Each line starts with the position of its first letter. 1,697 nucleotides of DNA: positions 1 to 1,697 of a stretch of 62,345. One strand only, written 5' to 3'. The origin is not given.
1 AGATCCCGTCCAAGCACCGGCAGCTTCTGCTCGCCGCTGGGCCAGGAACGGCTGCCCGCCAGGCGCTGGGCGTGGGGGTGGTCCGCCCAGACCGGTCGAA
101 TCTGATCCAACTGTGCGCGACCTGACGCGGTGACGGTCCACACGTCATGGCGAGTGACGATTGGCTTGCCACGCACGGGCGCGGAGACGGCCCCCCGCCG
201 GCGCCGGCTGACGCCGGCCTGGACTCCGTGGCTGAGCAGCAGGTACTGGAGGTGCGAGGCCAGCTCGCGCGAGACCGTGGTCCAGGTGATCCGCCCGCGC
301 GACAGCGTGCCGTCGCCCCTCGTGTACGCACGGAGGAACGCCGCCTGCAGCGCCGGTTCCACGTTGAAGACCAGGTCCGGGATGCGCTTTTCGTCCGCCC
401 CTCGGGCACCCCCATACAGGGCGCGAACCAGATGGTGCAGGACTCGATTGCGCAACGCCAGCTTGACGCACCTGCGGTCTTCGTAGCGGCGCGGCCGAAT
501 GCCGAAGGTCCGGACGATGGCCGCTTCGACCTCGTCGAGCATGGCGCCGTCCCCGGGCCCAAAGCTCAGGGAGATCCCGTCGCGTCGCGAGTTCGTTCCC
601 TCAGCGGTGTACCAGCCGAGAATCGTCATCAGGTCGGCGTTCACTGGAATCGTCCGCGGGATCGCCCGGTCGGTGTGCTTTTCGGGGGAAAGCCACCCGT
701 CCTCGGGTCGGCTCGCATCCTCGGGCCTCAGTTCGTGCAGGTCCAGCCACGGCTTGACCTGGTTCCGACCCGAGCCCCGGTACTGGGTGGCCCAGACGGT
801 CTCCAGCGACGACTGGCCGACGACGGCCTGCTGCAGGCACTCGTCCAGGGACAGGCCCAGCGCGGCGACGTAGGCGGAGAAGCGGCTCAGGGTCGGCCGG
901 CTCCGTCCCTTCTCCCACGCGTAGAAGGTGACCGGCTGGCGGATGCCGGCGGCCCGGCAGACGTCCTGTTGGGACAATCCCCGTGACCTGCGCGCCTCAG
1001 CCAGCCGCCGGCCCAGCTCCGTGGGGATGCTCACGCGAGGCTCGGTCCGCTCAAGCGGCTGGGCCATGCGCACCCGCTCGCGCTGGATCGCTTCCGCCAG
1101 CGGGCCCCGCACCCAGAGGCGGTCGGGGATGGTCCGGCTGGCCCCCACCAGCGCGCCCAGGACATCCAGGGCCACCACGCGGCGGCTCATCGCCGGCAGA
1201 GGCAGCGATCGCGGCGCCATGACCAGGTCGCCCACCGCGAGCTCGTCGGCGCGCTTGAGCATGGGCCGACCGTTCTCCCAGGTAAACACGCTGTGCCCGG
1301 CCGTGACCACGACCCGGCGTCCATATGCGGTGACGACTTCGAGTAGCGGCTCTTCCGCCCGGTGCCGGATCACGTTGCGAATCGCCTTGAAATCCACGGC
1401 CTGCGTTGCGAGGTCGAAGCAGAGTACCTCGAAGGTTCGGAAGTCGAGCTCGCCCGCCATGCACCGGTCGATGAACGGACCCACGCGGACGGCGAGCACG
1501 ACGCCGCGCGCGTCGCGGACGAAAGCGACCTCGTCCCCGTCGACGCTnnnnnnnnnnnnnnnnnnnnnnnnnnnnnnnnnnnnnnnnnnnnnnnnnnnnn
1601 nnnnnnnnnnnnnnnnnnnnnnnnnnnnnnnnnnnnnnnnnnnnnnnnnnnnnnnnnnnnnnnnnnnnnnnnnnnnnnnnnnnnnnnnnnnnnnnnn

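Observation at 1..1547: gyrB is split by a large intein at the TOPRIM DxDxD motif; the gene is invisible in the supplied ORF track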

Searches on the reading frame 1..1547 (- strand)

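Call 5: search_protein_families(library=ncbifam, proteins=[window:1-1547:-], max_evalue=0.1)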
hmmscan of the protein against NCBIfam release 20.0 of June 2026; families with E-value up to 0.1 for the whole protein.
window:1-1547:- (515 aa): 18 families
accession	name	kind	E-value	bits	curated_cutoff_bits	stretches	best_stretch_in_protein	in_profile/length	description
NF011303.0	PRK14715.1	equivalog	1.6e-17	61.9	1585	2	281-440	1097-1255/1627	DNA-directed DNA polymerase II large subunit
NF011491.0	PRK14898.1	equivalog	8.1e-14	50.6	783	1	47-444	131-382/860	DNA-directed RNA polymerase subunit A''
NF045703.1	rSAM_Tes_intein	exception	1.3e-13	49.7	1700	2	291-452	356-518/1040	tetraether lipid synthase Tes, intein-containing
NF005852.0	PRK07773.1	equivalog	6.7e-10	37.9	780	2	34-142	420-524/886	replicative DNA helicase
NF006207.0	PRK08332.1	equivalog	1.8e-08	32.1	2400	1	303-446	1002-1143/1684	vitamin B12-dependent ribonucleotide reductase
NF011302.0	PRK14714.1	equivalog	1.6e-07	29.3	1791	1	38-114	980-1055/1350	DNA-directed DNA polymerase II large subunit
NF003159.0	PRK04132.1-4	equivalog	1.5e-06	26.5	999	2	37-135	94-189/852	replication factor C small subunit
NF041951.1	phage_RstR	subfamily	4.3e-06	27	80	1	178-240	3-64/108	RstR family transcriptional repressor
NF003157.0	PRK04132.1-2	equivalog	8.7e-06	23.9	1103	1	375-446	242-311/864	replication factor C small subunit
NF011287.0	PRK14698.1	equivalog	4.3e-05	21.7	1238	1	302-449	389-536/1017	V-type ATP synthase subunit A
NF038098.1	GyrA_w_intein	exception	6e-05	21.1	1850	1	380-454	316-394/1232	intein-containing DNA gyrase subunit A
TIGR03070.1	couple_hipB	subfamily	0.00013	21.9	71.65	1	176-234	1-58/58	type II toxin-antitoxin system Y4mF family antitoxin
TIGR01445.1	intein_Nterm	domain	0.0011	20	24.5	1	40-89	36-83/83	intein N-terminal splicing region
NF007257.0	PRK09706.1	subfamily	0.0015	18.3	101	1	177-230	5-57/135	transcriptional repressor DicA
NF007408.0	PRK09943.1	equivalog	0.0021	17.6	211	1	178-239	8-68/185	HTH-type transcriptional regulator PuuR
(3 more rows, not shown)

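Call 6: search_solved_structures(query=window:1-1547:-, max_evalue=1, show_alignments=3)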
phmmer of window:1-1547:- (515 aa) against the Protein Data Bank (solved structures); distinct sequences matched with E-value up to 1: 38.
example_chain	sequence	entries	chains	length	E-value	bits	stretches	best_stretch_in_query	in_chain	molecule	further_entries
2cw7_A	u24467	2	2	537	1.2e-19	73.8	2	34-124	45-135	Endonuclease PI-PkoII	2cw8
5o9i_A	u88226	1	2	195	6.4e-07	31.8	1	14-122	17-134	Transcription initiation factor IIB,Transcription initiation factor IIB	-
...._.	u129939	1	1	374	1.1e-06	31.1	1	287-448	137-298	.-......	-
7qss_A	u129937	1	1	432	1.7e-06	30.4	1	287-449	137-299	V-type ATP synthase alpha chain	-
5o9j_A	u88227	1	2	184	1.1e-05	27.7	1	14-114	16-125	Transcription initiation factor IIB,Transcription initiation factor IIB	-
2lcj_A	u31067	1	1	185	0.00022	23.4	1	37-112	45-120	Pab polC intein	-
6rpq_A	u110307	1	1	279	0.00025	23.3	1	60-114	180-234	Ubiquitin-like protein SMT3,1108aa long hypothetical cell division control protein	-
6jq1_A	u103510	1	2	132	0.003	19.7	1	177-240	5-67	Transcriptional regulator, XRE family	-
6af3_B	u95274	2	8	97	0.007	18.5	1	168-234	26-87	HigA antitoxin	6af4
6rnz_A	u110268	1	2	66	0.014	17.5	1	178-239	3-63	HTH-type transcriptional regulator DdrOC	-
7t5u_A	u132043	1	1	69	0.016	17.4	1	175-234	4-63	Helix-turn-helix domain-containing protein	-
6rpp_A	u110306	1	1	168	0.035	16.2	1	39-111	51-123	Cell division control protein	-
3myo_A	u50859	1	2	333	0.037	16.1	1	384-447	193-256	Tagatose 1,6-diphosphate aldolase 1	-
6rnx_A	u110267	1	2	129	0.044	15.9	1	178-240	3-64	HTH-type transcriptional regulator DdrOC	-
6rmq_A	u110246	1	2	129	0.046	15.8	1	178-240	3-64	HTH-type transcriptional regulator DdrOC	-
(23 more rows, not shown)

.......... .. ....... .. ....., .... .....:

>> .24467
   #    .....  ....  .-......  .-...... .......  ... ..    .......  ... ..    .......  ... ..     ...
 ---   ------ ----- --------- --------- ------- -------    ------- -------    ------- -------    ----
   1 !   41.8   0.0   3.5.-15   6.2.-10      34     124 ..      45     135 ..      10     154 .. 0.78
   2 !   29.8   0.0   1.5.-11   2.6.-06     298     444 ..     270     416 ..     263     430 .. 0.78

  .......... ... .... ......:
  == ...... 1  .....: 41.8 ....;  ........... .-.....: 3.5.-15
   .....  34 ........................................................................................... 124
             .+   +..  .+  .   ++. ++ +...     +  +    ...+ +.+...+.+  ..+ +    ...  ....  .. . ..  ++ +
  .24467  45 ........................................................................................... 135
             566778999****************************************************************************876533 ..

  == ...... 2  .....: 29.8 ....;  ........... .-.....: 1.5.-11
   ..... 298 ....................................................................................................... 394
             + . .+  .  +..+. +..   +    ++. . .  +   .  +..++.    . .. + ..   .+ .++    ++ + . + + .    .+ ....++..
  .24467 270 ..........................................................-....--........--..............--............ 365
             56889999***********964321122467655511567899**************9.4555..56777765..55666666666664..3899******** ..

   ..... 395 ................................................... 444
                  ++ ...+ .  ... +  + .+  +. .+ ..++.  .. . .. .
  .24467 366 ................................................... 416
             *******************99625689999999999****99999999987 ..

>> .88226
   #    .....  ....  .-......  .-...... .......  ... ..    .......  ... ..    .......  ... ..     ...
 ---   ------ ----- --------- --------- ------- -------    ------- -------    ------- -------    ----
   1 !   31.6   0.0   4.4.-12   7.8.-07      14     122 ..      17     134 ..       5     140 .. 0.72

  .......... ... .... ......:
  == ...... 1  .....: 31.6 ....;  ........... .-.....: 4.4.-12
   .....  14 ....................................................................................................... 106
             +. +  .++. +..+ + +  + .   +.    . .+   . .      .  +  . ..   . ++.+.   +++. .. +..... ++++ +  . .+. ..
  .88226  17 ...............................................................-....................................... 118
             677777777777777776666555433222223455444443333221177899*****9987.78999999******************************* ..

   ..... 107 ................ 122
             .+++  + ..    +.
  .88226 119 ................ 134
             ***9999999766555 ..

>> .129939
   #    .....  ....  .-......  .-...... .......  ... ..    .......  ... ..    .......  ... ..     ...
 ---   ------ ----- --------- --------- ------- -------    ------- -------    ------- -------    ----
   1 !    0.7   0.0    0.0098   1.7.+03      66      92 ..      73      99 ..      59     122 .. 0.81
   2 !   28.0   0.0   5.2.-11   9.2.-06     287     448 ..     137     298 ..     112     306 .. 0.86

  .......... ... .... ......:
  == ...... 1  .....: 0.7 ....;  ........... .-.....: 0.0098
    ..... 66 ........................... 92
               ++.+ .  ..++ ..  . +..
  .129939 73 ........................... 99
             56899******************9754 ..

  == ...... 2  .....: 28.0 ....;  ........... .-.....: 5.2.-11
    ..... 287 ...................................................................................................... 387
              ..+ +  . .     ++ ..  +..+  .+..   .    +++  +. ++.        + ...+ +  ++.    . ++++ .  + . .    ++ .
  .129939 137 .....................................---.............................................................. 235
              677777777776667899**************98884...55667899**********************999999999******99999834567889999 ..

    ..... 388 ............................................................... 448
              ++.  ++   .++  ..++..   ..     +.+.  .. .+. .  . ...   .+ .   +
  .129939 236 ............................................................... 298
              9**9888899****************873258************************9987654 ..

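Call 7: find_homologous_proteins(query=window:1-1547:-, max_evalue=0.00001)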
Query window:1-1547:- (515 aa): 35 proteins with E <= 0.00001 among 8000 candidates.
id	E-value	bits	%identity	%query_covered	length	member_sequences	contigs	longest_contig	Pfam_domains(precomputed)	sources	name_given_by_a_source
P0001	1.2e-138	481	48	97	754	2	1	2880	PF00986.27,PF14528.12,PF13560.13,PF14890.12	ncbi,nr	ncbi:MAG: hypothetical protein D6790_11645 [Caldilineae bacterium]|nr:MAG: hypothetical protein D679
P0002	1.2e-128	448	45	98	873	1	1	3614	PF00986.27,PF01381.29,PF14528.12,PF01751.29,PF00204.32,PF13560.13,PF14890.12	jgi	jgi:DNA gyrase subunit B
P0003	9.5e-119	416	43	100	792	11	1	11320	PF00986.27,PF14528.12,PF01751.29,PF14890.12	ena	-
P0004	3.1e-116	407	43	96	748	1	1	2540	PF00986.27,PF01381.29,PF14528.12,PF13560.13,PF14890.12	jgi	jgi:DNA gyrase subunit B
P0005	1.0e-113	399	43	99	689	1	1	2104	PF14528.12,PF01751.29,PF14890.12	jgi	jgi:DNA gyrase subunit B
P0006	5.2e-113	397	44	99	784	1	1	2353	PF14528.12,PF01751.29,PF00204.32,PF14890.12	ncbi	ncbi:MAG: LAGLIDADG family homing endonuclease, partial [Rhodothermales bacterium]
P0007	1.3e-110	389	43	92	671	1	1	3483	PF00986.27,PF14528.12,PF14890.12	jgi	jgi:DNA gyrase subunit B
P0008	1.1e-109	386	45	93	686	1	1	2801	PF00986.27,PF14528.12,PF14890.12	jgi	jgi:DNA gyrase subunit B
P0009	1.0e-106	376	46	87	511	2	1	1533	PF12844.14,PF01381.29,PF14528.12,PF13560.13,PF14890.12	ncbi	ncbi:MAG TPA: LAGLIDADG family homing endonuclease, partial [Anaerolineae bacterium]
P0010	7.8e-100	353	43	90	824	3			PF18053.7,PF00986.27,PF21249.3,PF14528.12,PF14890.12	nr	nr:LAGLIDADG family homing endonuclease [Thiorhodospira sibirica]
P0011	2.0e-99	352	42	95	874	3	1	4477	PF18053.7,PF00986.27,PF21249.3,PF14528.12,PF14890.12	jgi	jgi:DNA gyrase subunit B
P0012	5.1e-99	351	42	95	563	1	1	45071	PF14528.12,PF13560.13,PF14890.12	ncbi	ncbi:MAG: LAGLIDADG family homing endonuclease, partial [Rubrivivax sp.]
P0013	6.3e-96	340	46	87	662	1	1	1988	PF14528.12,PF01751.29,PF00204.32,PF13560.13,PF14890.12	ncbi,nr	ncbi:MAG: helix-turn-helix domain-containing protein, partial [Proteobacteria bacterium]|nr:helix-tu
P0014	1.9e-95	339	41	98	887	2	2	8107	PF00986.27,PF14528.12,PF01751.29,PF00204.32,PF14890.12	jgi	jgi:DNA gyrase subunit B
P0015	8.1e-93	330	38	99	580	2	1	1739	PF14528.12,PF13560.13,PF14890.12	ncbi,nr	ncbi:MAG: DNA gyrase subunit B, partial [Gemmatimonadetes bacterium]|nr:DNA gyrase subunit B [Gemmat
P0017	1.1e-86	310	46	69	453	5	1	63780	PF14890.12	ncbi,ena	-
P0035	8.1e-43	165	44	43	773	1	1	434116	PF02518.32,PF01751.29,PF00204.32,PF14890.12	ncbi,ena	-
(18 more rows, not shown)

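Call 22: find_related_loci(query=A1, collection=genome_contigs, flank=6000)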
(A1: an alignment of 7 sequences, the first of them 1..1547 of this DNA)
Query A1 (515 aa) in genome_contigs; peptide patterns used: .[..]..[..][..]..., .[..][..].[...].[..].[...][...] (x = any residue, [..] = any of these).
272 stretches matched a pattern; 151 encode a relative of the query (tblastn E <= 1e-3); the best 80 are kept; 80 distinct loci.
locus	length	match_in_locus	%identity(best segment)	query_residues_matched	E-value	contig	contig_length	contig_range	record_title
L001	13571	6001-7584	81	1-515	0e+0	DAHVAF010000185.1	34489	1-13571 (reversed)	MAG TPA_asm: Clostridia bacterium isolate clean1695 k141_347700, whole genome shotgun sequence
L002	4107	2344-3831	59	1-493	8e-179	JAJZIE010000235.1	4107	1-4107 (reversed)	MAG: Bacillota bacterium isolate LSA2.bin86 NODE_32562_length_4107_cov_1.450251, whole genome shotgun sequence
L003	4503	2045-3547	49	1-496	3e-144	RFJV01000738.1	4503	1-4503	MAG: Chloroflexi bacterium isolate J111 k99_1237917, whole genome shotgun sequence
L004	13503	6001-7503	48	1-496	2e-137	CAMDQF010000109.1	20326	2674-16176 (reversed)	MAG: Litorilinea aerophila isolate ZH-03apr19-129 genome assembly, contig: ZH-03apr19-C3926, whole genome shotgun sequen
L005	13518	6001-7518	46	1-493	4e-128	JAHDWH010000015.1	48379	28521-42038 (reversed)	MAG: Caldilineaceae bacterium isolate CHL15 NODE_1468_length_48379_cov_8.296043, whole genome shotgun sequence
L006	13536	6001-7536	42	1-509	2e-126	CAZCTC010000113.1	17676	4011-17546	MAG TPA_asm: uncultured Anaerolineales bacterium isolate binchicken_co20_433 genome assembly, contig: NODE_6169_length_1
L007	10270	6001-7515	46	1-502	2e-126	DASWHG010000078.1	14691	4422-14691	MAG TPA_asm: Anaerolineales bacterium isolate SMAG_U2836 k141_1925666, whole genome shotgun sequence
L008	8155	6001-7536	43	1-514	6e-126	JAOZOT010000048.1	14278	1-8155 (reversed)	MAG: Anaerolineae bacterium isolate GMC4.maxbin2.235_sub GMC4_5184_length_14278_cov_19.725304, whole genome shotgun sequ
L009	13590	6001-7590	46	1-515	8e-126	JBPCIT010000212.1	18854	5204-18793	MAG: Longimicrobiaceae bacterium isolate TH_ant_mag_7 S1Ck127_5700220_flag_0_multi_9.9952_len_18854, whole genome shotgu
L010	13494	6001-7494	44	1-493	2e-124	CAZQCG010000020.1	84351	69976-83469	MAG TPA_asm: uncultured Chloroflexaceae bacterium isolate SRP242652_co2_213 genome assembly, contig: NODE_363_length_843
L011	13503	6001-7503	44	1-496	3e-124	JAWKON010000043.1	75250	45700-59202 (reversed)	MAG: Caldilineaceae bacterium isolate ABC1.76 ABC1.76.fa-43, whole genome shotgun sequence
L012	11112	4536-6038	45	1-496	3e-124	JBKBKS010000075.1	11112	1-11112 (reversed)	MAG: Fimbriimonadales bacterium isolate 21I_052.bin.29 NODE_75_length_11112_cov_4.631355, whole genome shotgun sequence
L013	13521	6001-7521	45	1-504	1e-123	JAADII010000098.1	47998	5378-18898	MAG: Chloroflexota bacterium isolate M_MetaBat.41 contig-127_565, whole genome shotgun sequence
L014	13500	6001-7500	45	1-494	5e-124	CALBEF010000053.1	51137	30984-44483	MAG: uncultured Anaerolineae bacterium isolate N1_Bin_METABAT__149_1 genome assembly, contig: c_000001301376, whole geno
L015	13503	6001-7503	43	1-496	2e-123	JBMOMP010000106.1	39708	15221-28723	MAG: Chloroflexota bacterium isolate Betzabe_MAG053 MAG053_106, whole genome shotgun sequence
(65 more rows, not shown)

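Call 44: search_dna_similar(query=window:1-1547:-, collection=phages, mode=protein, max_rows=10)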
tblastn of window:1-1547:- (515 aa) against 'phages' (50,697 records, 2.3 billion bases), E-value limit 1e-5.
Records with a match: 4; places in all: 4; records where one place covers at least 80% of the query: 0.
Best place of each record, by identity: <60% 4.
By first word of the organism name: Tenacibaculum 3; Enterococcus 1.
By host as written in the record: Tenacibaculum maritimum 3; Enterococcus sp. 1.
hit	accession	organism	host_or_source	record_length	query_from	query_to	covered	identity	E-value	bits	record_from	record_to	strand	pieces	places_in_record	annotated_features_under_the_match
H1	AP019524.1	Tenacibaculum phage PTm1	Tenacibaculum maritimum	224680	290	460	33%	22.6%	2e-7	60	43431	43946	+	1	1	ribonucleoside-diphosphate reductase subunit alpha/intein splicing ...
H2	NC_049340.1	Tenacibaculum phage PTm1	Tenacibaculum maritimum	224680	290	460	33%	22.6%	2e-7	60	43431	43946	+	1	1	ribonucleoside-diphosphate reductase subunit alpha/intein splicing ...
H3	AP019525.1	Tenacibaculum phage PTm5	Tenacibaculum maritimum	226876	290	460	33%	22.6%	2e-7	60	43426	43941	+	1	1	ribonucleoside-diphosphate reductase subunit alpha/intein splicing ...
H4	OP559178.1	Enterococcus phage vB_Efa29212_3e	Enterococcus sp.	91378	294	452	31%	21.2%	4e-6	56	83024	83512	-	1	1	hypothetical protein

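Call 51: predict_structure(alignment_id=A3)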
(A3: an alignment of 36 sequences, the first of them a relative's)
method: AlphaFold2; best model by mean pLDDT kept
length: 754 residues; sequences in the alignment: 36
mean_pLDDT: 83.2   pTM: 0.72
mean pLDDT of the five models: 83.2, 81.9, 81.7, 80.9, 80.9
residues with pLDDT >= 90: 409; 70-90: 194; 50-70: 85; < 50: 66
segments of 3 or more residues with pLDDT < 50: 1-3, 17-26, 29-42, 610-617, 729-754
pLDDT, mean of each block of 10 residues (from residue 1): 50 51 46 40 74 94 93 88 92 92 79 95 85 92 91 95 85 95 90 95 92 94 95 91 87 89 94 95 94 89 85 94 93 89 97 97 87 89 96 94 86 95 93 94 96 95 95 96 96 91 79 90 95 95 95 79 94 95 83 83 75 47 60 63 75 86 83 87 77 55 61 62 53 43 41 36
secondary structure, 60 per line:
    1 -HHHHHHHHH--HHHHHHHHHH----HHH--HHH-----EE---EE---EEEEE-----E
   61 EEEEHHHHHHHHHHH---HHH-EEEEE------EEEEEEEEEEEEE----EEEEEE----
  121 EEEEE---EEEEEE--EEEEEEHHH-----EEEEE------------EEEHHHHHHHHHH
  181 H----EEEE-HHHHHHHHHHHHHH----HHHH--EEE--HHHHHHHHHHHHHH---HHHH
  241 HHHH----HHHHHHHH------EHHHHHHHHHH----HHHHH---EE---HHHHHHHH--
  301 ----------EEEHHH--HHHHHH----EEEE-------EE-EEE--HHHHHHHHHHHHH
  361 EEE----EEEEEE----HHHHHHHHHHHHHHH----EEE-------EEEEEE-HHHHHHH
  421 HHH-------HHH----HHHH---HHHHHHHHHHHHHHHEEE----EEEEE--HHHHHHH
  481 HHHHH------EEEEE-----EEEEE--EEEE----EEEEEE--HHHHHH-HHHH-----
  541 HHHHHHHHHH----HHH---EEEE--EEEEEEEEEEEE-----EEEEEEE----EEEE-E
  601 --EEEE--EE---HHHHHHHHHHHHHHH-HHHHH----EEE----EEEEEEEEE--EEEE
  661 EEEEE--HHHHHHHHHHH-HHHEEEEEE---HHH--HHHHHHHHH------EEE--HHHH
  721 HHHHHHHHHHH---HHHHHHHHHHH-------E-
elements in order (helices of 4 or more, strands of 3 or more residues): H2-10 H13-22 E50-54 E60-64 H65-75 E83-87 E94-106 E111-116 E121-125 E129-134 E137-142 E151-155 E168-170 H171-181 E186-189 H191-204 H209-212 E215-217 H220-233 H237-244 H249-256 H264-273 H278-282 H291-298 E311-313 H319-324 E329-332 E343-345 H348-360 E361-363 E368-373 H378-392 E397-399 E407-412 H414-423 H438-441 H445-459 E460-462 E467-471 H474-485 E492-496 E502-506 E509-512 E517-522 H525-530 H532-535 H541-550 E561-564 E567-578 E584-590 E595-598 E603-606 H614-628 H630-634 E639-641 E646-654 E657-665 H668-678 E683-688 H697-705 E712-714 H717-731 H735-745
